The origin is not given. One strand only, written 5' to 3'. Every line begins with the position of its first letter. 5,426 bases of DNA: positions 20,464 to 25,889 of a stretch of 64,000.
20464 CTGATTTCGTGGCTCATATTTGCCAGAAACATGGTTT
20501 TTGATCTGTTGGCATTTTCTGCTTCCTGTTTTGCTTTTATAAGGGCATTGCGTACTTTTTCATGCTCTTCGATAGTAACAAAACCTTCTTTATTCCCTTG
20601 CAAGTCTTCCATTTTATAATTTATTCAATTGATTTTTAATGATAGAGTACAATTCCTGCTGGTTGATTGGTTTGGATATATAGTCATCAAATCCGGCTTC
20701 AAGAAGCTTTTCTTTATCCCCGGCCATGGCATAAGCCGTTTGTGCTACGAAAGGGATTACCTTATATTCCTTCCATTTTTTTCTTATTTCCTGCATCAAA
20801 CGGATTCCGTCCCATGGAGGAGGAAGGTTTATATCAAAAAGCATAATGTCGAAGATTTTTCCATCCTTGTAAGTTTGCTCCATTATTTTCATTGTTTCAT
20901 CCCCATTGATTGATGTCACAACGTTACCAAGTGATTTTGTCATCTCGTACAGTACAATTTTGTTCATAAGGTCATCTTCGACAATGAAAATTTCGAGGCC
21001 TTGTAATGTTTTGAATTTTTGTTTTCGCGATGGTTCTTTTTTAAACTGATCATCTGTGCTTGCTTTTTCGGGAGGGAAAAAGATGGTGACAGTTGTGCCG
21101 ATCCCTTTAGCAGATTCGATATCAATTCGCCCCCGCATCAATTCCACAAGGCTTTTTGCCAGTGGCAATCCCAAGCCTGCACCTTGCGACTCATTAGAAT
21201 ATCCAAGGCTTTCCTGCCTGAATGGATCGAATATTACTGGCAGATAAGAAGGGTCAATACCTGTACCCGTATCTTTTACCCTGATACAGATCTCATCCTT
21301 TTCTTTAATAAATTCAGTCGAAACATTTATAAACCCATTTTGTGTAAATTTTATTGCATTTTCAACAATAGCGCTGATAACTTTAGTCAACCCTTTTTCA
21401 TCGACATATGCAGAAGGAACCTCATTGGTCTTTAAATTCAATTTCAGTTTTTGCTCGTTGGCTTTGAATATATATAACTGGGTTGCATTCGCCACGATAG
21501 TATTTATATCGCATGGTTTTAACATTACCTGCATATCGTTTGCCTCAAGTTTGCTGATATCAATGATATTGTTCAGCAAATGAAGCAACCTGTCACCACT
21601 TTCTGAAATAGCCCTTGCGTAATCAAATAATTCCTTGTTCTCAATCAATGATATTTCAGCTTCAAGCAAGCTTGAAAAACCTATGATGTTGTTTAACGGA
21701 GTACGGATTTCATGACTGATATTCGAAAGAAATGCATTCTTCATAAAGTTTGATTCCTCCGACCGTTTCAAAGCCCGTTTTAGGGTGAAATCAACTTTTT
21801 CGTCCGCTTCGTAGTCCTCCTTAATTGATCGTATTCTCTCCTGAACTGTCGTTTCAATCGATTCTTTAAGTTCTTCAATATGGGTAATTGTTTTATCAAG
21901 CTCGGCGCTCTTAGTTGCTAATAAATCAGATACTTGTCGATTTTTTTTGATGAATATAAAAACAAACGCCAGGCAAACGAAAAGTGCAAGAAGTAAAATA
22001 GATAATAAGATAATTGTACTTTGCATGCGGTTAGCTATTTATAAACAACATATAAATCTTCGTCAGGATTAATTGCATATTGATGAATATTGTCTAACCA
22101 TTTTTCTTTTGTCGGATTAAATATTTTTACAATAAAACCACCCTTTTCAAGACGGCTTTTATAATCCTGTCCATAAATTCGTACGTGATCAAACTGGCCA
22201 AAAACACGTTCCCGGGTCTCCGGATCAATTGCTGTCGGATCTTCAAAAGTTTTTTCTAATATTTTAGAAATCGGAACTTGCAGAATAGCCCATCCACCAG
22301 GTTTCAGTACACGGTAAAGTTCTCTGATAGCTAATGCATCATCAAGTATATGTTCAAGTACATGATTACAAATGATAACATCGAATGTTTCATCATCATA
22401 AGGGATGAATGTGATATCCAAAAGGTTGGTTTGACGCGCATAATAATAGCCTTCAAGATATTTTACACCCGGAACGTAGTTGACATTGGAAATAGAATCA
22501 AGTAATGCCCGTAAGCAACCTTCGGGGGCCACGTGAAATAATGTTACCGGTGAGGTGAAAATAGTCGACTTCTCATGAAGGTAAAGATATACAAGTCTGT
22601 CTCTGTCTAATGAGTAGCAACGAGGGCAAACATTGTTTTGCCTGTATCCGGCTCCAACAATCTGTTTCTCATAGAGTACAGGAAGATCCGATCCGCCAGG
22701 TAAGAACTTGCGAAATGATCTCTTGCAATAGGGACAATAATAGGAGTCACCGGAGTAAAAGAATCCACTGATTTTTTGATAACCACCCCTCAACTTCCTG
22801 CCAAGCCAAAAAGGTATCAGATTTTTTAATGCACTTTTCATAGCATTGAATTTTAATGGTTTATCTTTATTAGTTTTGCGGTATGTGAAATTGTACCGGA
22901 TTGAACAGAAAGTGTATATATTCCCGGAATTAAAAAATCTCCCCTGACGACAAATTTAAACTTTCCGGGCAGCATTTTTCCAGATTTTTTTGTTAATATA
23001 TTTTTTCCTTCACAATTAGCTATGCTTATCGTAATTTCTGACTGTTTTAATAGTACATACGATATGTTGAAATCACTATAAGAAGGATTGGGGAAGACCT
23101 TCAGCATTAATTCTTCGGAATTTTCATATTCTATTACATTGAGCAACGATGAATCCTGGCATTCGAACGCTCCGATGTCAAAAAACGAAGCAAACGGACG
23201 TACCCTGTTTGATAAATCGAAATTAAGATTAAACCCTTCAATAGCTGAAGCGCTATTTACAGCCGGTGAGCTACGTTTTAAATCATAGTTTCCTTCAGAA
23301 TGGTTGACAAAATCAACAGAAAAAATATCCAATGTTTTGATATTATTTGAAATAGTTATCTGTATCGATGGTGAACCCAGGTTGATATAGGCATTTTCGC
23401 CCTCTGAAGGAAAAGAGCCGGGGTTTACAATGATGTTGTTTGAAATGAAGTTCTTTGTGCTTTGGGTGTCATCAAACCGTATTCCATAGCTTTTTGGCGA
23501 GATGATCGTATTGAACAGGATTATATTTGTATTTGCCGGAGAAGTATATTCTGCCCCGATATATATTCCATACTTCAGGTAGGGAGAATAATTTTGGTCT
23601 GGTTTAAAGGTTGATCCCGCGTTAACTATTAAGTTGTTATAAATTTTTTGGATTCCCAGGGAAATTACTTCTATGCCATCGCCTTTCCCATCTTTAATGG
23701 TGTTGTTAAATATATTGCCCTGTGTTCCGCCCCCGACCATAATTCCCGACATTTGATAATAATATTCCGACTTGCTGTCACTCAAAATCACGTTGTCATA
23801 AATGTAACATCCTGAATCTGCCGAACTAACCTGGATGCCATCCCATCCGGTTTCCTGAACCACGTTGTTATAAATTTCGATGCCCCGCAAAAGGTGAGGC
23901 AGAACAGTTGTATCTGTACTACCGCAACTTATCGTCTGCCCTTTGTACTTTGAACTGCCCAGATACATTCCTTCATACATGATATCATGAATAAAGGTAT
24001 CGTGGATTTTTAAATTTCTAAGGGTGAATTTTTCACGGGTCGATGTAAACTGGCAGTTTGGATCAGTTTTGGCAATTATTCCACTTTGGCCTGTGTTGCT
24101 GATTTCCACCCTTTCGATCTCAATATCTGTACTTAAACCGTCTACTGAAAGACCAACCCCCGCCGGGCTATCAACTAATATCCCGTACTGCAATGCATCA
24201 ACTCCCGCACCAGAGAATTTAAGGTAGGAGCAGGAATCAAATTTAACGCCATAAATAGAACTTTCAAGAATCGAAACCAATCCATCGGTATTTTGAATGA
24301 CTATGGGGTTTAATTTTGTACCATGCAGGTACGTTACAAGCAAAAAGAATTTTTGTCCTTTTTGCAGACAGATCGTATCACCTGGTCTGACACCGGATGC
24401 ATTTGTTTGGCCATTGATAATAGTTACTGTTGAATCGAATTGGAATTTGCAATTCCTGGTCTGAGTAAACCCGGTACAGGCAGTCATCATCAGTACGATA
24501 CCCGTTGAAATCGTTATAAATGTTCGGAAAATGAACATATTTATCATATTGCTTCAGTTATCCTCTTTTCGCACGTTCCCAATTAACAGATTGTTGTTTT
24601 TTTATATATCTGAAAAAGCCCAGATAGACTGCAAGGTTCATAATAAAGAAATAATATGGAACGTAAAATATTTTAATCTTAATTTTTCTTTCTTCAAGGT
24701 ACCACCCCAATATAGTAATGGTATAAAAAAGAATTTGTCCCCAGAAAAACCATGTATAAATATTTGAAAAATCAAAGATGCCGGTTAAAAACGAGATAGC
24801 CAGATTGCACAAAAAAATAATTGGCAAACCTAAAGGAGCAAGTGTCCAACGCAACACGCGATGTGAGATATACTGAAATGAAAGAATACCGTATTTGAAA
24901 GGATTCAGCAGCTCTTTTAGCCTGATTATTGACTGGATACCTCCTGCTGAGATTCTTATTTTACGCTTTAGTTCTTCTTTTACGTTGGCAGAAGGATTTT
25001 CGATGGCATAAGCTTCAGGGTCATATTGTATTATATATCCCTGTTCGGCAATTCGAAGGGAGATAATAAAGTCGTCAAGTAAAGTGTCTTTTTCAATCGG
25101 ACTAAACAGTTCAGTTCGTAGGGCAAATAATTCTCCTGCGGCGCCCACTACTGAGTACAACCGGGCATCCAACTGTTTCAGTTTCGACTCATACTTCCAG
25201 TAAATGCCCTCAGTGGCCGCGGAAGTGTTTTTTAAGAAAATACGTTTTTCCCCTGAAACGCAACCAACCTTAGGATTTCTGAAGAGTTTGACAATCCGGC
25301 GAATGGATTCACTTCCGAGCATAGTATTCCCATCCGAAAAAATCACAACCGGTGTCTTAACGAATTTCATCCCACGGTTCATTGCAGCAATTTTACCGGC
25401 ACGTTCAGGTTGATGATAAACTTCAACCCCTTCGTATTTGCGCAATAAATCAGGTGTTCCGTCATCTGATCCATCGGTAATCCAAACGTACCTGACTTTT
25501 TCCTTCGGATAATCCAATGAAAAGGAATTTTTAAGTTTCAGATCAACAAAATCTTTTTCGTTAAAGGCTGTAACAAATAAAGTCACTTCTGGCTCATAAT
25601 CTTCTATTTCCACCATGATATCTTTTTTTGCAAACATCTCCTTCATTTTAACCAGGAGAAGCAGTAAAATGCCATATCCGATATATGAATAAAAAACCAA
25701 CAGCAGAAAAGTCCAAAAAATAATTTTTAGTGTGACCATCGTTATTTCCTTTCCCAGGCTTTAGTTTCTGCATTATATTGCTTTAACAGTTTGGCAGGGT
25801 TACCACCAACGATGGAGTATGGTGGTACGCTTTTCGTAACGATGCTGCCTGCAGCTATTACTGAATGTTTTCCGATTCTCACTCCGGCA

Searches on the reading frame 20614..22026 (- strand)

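Call 4: search_protein_families(library=pfam, proteins=[window:20614-22026:-], max_evalue=0.01)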
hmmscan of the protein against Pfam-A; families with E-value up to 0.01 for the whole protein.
window:20614-22026:- (470 aa): 4 families
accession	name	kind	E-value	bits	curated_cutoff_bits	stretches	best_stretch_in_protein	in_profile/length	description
PF02518.31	HATPase_c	-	1.7e-26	93.3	26.4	1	209-320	2-110/111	Histidine kinase-, DNA gyrase B-, and HSP90-like ATPase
PF00512.31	HisKA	-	5.4e-18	65.3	26.9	1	95-162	1-65/66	His Kinase A (phospho-acceptor) domain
PF00072.30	Response_reg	-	2e-16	60.6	30.2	1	346-463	1-110/111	Response regulator receiver domain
PF13581.12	HATPase_c_2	-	0.004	17.6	27.4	1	223-315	42-125/127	Histidine kinase-like ATPase domain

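Call 6: search_protein_families(library=ncbifam, proteins=[window:20614-22026:-], max_evalue=0.001)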
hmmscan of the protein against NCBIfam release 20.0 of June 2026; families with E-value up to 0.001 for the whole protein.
window:20614-22026:- (470 aa): 126 families (the best 25 are shown)
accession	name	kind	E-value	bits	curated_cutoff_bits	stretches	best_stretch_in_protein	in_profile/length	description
TIGR02956.1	TMAO_torS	equivalog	2.3e-79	267.6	676.5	1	42-468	410-821/967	TMAO reductase system sensor histidine kinase/response regulator TorS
NF038297.2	hybrid_HK_HrmK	equivalog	5e-75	253.3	725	1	53-464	194-605/607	hybrid histidine kinase/response regulator HrmK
NF008318.0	PRK11107.1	equivalog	1.7e-65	221.7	890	2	51-315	252-514/920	two-component sensor histidine kinase BarA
NF041947.1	LuxQ_Vibrio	equivalog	2.7e-65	220.8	1200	1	84-463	460-835/843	quorum-sensing autoinducer 2 sensor kinase/phosphatase LuxQ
NF008302.0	PRK11091.1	equivalog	5e-63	213.5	838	1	84-467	271-643/779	aerobic respiration two-component sensor histidine kinase ArcB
NF011874.0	PRK15347.1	equivalog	5.9e-63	213.2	852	2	38-329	337-624/921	two component system sensor kinase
NF008099.0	PRK10841.1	equivalog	7.8e-56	189.4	920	2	77-327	451-698/949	two-component system sensor histidine kinase RcsC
NF047874.1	MASE3_PAS_HK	subfamily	3.1e-54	184.9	560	1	27-336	330-642/655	MASE3 domain-containing sensor histidine kinase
NF045901.1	HisKinLetSLeg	equivalog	1.4e-51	175.5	1650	2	47-339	248-538/906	two-component system sensor histidine kinase LetS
NF008543.0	PRK11466.1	equivalog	3.3e-49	167.5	982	1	83-467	431-798/914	TMAO reductase system sensor histidine kinase/response regulator TorS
NF046044.1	PnpS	equivalog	3.2e-45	154.8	400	1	55-318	131-390/390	two-component system histidine kinase PnpS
NF041593.1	histid_kinase_PdhS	equivalog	2.1e-41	141.8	2000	1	81-322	787-1038/1041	cell-division control histidine kinase PdhS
NF041832.1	near_NosP_CTERM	subfamily_domain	2.3e-40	138.8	400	1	90-464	1-367/370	NahK/ErcS family hybrid sensor histidine kinase/response regulator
TIGR02966.1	phoR_proteo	equivalog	3.5e-40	138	334.2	1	71-317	89-333/333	phosphate regulon sensor histidine kinase PhoR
NF007420.1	PRK09959.1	equivalog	4.8e-38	130.4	1995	1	91-459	707-1066/1197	acid-sensing system histidine kinase EvgS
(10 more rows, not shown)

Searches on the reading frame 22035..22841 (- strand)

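Call 4: search_protein_families(library=pfam, proteins=[window:22035-22841:-], max_evalue=0.01)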
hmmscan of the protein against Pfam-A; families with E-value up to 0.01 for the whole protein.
window:22035-22841:- (268 aa): 8 families
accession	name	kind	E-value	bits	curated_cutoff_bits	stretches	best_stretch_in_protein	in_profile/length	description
PF08241.18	Methyltransf_11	-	3.6e-13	50.4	21.2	1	140-186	48-94/95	Methyltransferase domain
PF13489.12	Methyltransf_23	-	2.3e-10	40.9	27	1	143-209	72-124/164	Methyltransferase domain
PF13847.12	Methyltransf_31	-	4.6e-08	33.3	27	1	141-191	61-113/145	Methyltransferase domain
PF08242.18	Methyltransf_12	-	7.4e-08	33.5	30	1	144-184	52-97/98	Methyltransferase domain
PF13649.12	Methyltransf_25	-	1.3e-07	32.7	27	1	141-183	53-97/97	Methyltransferase domain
PF01209.24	Ubie_methyltran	-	1.6e-05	24.8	20.1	1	146-198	110-161/233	ubiE/COQ5 methyltransferase family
PF05148.21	Methyltransf_8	-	0.0015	18.9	27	1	140-185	110-154/219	Hypothetical methyltransferase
PF20922.3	Anamorsin_N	-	0.0036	17.5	27.1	1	139-193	38-93/163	Anamorsin, N-terminal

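Call 6: search_protein_families(library=ncbifam, proteins=[window:22035-22841:-], max_evalue=0.001)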
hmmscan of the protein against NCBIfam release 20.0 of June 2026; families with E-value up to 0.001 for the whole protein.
window:22035-22841:- (268 aa): 16 families
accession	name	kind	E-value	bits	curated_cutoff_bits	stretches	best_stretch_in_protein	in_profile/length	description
NF047649.1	MTase_UXPK_star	exception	1.4e-07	30.8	460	1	143-187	137-181/283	methyltransferase/UXPK-star double selenoprotein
NF008823.0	PRK11873.1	subfamily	2.3e-07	30.6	263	1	142-252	136-239/272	arsenite methyltransferase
NF041537.1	ArsM_AhpD_UU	exception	3e-07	29.6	510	1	146-188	139-181/345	arsenite methyltransferase/AhpD domain selenoprotein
NF041536.1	ArsM_DUF2284_UU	exception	7.6e-07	27.8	575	1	146-188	139-181/459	arsenite methyltransferase/DUF2284 domain selenoprotein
NF045667.1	MTase_DVU1556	equivalog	3.6e-06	26.6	155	1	142-187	74-119/213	DVU_1556 family methyltransferase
NF001240.0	PRK00216.1-1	equivalog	3.8e-06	26.2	378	1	141-197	122-181/251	bifunctional demethylmenaquinone methyltransferase/2-methoxy-6-polyprenyl-1,4-benzoquinol methylase UbiE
NF001241.0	PRK00216.1-2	equivalog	4.5e-06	26.5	327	1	142-186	102-146/231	demethylmenaquinone methyltransferase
NF041675.1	sarc_dimgly_tmase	equivalog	6.9e-06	26.2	550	1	146-191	128-173/278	sarcosine/dimethylglycine N-methyltransferase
NF007610.0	PRK10258.1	equivalog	3.8e-05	23.1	342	1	140-207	91-158/251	malonyl-ACP O-methyltransferase BioC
TIGR01983.1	UbiG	equivalog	5.2e-05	22.7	102.95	1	150-187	114-151/228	bifunctional 2-polyprenyl-6-hydroxyphenol methylase/3-demethylubiquinol 3-O-methyltransferase UbiG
NF001243.0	PRK00216.1-4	equivalog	7.3e-05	22.2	235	1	146-186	110-150/237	demethylmenaquinone methyltransferase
TIGR02072.1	BioC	equivalog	0.00018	21.4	184.95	1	135-193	80-138/244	malonyl-ACP O-methyltransferase BioC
TIGR02752.1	MenG_heptapren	equivalog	0.00024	20.7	419.85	1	146-185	108-147/231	demethylmenaquinone methyltransferase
NF040539.1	AST_met_ArsM_2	exception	0.00025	21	240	1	142-186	118-162/262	putative arsinothricin biosynthesis methyltransferase ArsM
NF052510.1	methyltran_MpqE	exception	0.00033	20.1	335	1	145-186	109-150/234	methyl-plastoquinone biosynthesis methyltransferase MpqE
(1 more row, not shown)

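Call 65: search_protein_families(library=pfam, proteins=[window:22038-22841:-], max_evalue=10)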
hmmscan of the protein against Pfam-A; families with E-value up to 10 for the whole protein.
window:22038-22841:- (268 aa): 12 families
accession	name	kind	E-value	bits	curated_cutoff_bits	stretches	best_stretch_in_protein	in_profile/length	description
PF08241.18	Methyltransf_11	-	3.6e-13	50.4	21.2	1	140-186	48-94/95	Methyltransferase domain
PF13489.12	Methyltransf_23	-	2.3e-10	40.9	27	1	143-209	72-124/164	Methyltransferase domain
PF13847.12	Methyltransf_31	-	4.6e-08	33.3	27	1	141-191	61-113/145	Methyltransferase domain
PF08242.18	Methyltransf_12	-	7.4e-08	33.5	30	1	144-184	52-97/98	Methyltransferase domain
PF13649.12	Methyltransf_25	-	1.3e-07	32.7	27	1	141-183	53-97/97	Methyltransferase domain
PF01209.24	Ubie_methyltran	-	1.6e-05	24.8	20.1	1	146-198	110-161/233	ubiE/COQ5 methyltransferase family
PF05148.21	Methyltransf_8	-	0.0015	18.9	27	1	140-185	110-154/219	Hypothetical methyltransferase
PF20922.3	Anamorsin_N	-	0.0036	17.5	27.1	1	139-193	38-93/163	Anamorsin, N-terminal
PF03141.22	Methyltransf_29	-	0.013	14.6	23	1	144-191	173-222/506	Putative S-adenosyl-L-methionine-dependent methyltransferase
PF20765.3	Phage_tail_terminator_8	-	0.03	15.1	24.2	1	216-253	13-50/124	Phage tail terminator protein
PF24166.1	DUF7410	-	0.083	13.3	27.5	1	36-44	1-9/22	Domain of unknown function (DUF7410)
PF18048.7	TRAF6_Z2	-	7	7.2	27.4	1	36-46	6-16/27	TNF receptor-associated factor 6 zinc finger 2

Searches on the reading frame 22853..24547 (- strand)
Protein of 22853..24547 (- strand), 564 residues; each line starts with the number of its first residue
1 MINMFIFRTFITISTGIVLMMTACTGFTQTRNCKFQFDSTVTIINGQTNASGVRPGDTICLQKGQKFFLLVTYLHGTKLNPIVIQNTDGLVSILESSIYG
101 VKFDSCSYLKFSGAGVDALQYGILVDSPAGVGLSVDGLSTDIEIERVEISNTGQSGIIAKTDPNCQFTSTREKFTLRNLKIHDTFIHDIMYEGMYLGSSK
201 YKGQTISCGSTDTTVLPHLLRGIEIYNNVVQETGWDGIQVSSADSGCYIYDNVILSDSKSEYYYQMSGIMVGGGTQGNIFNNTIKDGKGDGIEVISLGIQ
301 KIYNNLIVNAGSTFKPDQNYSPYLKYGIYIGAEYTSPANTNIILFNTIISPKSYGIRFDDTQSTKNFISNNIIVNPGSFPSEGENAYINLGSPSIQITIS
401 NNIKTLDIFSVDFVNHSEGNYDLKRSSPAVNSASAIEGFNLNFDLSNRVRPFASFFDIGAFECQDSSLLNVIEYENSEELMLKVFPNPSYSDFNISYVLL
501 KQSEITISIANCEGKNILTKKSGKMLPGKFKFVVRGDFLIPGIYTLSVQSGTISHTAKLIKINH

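Call 4: search_protein_families(library=pfam, proteins=[window:22853-24547:-], max_evalue=0.01)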
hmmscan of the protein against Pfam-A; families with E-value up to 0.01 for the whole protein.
window:22853-24547:- (564 aa): 3 families
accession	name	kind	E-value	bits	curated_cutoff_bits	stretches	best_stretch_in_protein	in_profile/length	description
PF13229.12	Beta_helix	-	1.6e-10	41.3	25.9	1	223-402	11-156/158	Right handed beta helix region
PF05048.19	NosD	-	1.9e-07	31.2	23.6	1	167-311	42-150/212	Periplasmic copper-binding protein (NosD)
PF18962.6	Por_Secre_tail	-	2.8e-07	31.2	27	1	484-560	1-74/75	Secretion system C-terminal sorting domain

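Call 6: search_protein_families(library=ncbifam, proteins=[window:22853-24547:-], max_evalue=0.001)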
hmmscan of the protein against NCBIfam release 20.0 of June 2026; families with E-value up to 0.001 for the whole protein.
window:22853-24547:- (564 aa): 3 families
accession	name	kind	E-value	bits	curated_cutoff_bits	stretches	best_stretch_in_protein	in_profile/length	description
NF038113.1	T9SSA_dep_M36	equivalog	7.7e-07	27.6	885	1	464-560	778-867/869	T9SS-dependent M36 family metallopeptidase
TIGR04183.1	Por_Secre_tail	domain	5.8e-06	26.2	23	1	484-561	1-71/72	T9SS type A sorting domain-containing protein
NF041518.1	choice_anch_Q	domain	3.9e-05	23.8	25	1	421-464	17-58/58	choice-of-anchor Q domain-containing protein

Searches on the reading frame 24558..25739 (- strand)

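Call 4: search_protein_families(library=pfam, proteins=[window:24558-25739:-], max_evalue=0.01)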
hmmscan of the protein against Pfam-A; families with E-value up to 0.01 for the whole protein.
window:24558-25739:- (393 aa): 4 families
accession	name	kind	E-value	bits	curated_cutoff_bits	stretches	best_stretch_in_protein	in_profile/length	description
PF13641.12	Glyco_tranf_2_3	-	6.3e-18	66.1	27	1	50-262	1-226/230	Glycosyltransferase like family 2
PF00535.33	Glycos_transf_2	-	1.8e-16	60.9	23.3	1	54-212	2-164/168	Glycosyl transferase family 2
PF13632.12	Glyco_trans_2_3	-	4.7e-11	43.3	27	1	132-339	2-195/198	Glycosyl transferase family group 2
PF13506.12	Glyco_transf_21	-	1.4e-06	28.4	21.7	1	115-262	17-171/174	Glycosyl transferase family 21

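Call 6: search_protein_families(library=ncbifam, proteins=[window:24558-25739:-], max_evalue=0.001)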
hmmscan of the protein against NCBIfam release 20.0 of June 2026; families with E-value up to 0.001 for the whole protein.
window:24558-25739:- (393 aa): 6 families
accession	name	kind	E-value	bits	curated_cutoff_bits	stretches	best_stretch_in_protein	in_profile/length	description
TIGR03937.1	PgaC_IcaA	equivalog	8e-23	81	422.3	1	17-393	14-407/407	poly-beta-1,6-N-acetyl-D-glucosamine synthase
TIGR03965.1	mycofact_glyco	equivalog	3e-11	42.9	280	1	47-168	71-192/467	mycofactocin biosynthesis glycosyltransferase MftF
TIGR03111.1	glyc2_xrt_Gpos1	hypoth_equivalog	9.4e-07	28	363.95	1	4-163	5-167/439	TIGR03111 family XrtG-associated glycosyltransferase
TIGR03030.1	CelA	equivalog_domain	6.3e-05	21.2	699.1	1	12-100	93-179/714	UDP-forming cellulose synthase catalytic subunit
TIGR03469.1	HpnB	hypoth_equivalog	0.00092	18.3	379.25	0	41-162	35-169/386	hopene-associated glycosyltransferase HpnB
TIGR04182.1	glyco_TIGR04182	equivalog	0.001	18.6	325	0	52-164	2-108/293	S-layer glycoprotein N-glycosyltransferase AglJ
